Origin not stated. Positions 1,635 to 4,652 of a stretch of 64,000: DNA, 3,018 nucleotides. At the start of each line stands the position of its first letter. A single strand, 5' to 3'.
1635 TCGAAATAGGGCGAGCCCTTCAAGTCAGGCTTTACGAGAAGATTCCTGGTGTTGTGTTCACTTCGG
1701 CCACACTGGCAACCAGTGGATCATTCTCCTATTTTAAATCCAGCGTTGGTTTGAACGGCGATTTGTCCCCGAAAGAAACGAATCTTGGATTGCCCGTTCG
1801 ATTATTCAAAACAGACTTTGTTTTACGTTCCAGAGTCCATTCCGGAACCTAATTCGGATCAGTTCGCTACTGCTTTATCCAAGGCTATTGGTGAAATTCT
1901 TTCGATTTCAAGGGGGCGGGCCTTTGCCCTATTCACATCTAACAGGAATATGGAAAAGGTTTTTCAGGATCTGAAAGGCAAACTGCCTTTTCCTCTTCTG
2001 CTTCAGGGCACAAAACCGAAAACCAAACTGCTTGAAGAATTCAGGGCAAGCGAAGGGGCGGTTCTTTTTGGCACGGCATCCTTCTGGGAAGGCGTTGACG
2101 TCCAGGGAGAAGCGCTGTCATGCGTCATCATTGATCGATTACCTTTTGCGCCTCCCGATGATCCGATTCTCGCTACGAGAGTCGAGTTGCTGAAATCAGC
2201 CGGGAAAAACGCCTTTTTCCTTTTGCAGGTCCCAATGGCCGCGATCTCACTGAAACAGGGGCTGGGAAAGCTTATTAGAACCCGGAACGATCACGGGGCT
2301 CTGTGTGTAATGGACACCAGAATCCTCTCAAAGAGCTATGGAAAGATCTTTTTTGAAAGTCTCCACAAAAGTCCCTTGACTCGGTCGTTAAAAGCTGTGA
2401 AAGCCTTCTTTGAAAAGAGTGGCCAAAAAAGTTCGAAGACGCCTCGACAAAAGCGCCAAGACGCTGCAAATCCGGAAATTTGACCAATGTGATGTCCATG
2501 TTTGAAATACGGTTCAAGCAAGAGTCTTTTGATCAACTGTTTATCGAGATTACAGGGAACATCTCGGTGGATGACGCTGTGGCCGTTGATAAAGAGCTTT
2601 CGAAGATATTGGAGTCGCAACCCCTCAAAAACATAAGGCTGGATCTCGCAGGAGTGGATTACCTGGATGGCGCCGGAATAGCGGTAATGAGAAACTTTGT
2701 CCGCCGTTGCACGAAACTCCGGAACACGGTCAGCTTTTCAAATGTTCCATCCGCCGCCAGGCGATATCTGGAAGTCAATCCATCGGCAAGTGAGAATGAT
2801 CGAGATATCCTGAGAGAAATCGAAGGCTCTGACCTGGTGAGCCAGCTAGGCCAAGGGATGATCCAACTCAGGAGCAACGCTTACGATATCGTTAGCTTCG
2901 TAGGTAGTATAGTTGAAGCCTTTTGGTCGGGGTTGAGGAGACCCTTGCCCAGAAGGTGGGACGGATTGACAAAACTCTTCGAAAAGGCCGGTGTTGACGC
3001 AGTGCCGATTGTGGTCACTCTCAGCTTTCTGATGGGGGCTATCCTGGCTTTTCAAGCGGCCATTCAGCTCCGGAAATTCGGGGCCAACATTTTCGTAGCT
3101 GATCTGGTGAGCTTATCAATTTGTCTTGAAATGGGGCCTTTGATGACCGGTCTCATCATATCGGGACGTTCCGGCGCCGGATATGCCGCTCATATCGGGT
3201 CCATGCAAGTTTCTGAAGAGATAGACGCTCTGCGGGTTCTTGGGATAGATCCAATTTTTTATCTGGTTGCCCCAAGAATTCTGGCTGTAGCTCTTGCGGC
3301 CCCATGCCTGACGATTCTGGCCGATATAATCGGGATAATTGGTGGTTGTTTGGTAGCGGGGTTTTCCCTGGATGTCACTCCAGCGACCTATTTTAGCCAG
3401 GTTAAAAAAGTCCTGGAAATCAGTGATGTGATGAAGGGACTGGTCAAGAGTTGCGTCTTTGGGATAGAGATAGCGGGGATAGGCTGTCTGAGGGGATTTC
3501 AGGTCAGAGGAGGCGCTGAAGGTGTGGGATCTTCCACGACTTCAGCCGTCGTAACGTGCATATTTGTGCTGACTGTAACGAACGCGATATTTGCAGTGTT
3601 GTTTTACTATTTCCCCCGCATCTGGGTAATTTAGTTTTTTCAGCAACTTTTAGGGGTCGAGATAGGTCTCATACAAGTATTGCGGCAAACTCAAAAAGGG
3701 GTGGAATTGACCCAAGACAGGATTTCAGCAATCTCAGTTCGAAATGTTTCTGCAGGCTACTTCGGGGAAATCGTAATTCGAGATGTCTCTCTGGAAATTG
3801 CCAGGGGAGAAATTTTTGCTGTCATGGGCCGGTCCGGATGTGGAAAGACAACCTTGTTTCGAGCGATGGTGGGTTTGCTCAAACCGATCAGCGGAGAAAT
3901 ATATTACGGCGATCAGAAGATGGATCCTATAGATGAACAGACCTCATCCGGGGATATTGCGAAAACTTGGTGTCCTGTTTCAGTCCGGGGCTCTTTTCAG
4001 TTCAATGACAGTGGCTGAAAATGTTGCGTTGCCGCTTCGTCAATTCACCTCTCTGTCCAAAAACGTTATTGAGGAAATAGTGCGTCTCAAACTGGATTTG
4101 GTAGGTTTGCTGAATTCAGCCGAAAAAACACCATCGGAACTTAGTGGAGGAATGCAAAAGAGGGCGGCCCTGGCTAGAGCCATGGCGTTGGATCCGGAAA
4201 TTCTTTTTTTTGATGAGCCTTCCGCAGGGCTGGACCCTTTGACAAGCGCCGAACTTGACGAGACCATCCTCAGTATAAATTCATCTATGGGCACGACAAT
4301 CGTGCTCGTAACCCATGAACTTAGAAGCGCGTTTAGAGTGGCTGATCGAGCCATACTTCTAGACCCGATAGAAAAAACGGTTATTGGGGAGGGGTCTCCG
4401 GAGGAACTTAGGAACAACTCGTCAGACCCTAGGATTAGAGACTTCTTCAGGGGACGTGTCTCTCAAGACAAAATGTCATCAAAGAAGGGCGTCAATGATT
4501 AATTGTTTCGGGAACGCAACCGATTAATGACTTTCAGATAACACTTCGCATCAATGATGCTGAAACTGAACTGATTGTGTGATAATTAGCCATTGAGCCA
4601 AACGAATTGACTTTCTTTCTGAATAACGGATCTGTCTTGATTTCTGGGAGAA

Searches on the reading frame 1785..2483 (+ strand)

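Call 43: search_protein_families(library=pfam, proteins=[window:1785-2483:+], max_evalue=0.00001)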
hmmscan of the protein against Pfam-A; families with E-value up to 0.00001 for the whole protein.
window:1785-2483:+ (232 aa): 1 family
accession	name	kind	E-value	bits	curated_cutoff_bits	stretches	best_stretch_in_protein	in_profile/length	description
PF13307.12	Helicase_C_2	-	1.4e-44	152.5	25.3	1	36-195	2-169/170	Helicase C-terminal domain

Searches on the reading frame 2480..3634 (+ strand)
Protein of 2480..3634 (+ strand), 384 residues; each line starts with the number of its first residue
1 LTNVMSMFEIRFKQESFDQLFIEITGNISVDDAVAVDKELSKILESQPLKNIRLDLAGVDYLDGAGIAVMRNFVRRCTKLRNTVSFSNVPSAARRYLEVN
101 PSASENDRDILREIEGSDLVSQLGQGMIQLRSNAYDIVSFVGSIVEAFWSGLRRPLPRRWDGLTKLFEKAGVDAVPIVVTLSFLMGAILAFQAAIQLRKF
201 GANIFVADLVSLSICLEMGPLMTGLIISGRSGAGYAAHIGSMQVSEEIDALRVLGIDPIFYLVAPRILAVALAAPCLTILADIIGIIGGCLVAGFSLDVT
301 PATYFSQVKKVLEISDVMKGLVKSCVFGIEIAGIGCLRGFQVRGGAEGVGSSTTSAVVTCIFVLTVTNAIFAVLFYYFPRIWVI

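Call 43: search_protein_families(library=pfam, proteins=[window:2480-3634:+], max_evalue=0.00001)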
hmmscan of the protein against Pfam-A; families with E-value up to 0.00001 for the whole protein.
window:2480-3634:+ (384 aa): 3 families
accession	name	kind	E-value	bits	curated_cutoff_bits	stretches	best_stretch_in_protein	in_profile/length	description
PF02405.21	MlaE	-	3.2e-74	249.5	22.5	1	167-374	5-212/212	Permease MlaE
PF01740.26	STAS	-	9.7e-09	35.4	22.6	1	20-98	11-89/106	STAS domain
PF13466.11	STAS_2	-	2e-08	34.7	29.2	1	22-99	1-76/80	STAS domain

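Call 50: find_encoding_contigs(protein=window:2480-3634:+, flank=4000, max_places=4)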
Protein window:2480-3634:+ (384 aa): no gene with exactly this product is on record in the collection.

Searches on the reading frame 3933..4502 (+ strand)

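Call 43: search_protein_families(library=pfam, proteins=[window:3933-4502:+], max_evalue=0.00001)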
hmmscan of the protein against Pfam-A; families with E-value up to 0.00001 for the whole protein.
window:3933-4502:+ (189 aa): 1 family
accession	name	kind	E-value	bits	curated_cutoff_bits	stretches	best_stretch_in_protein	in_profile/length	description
PF00005.33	ABC_tran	-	9e-13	49.4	25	1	10-97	59-136/137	ABC transporter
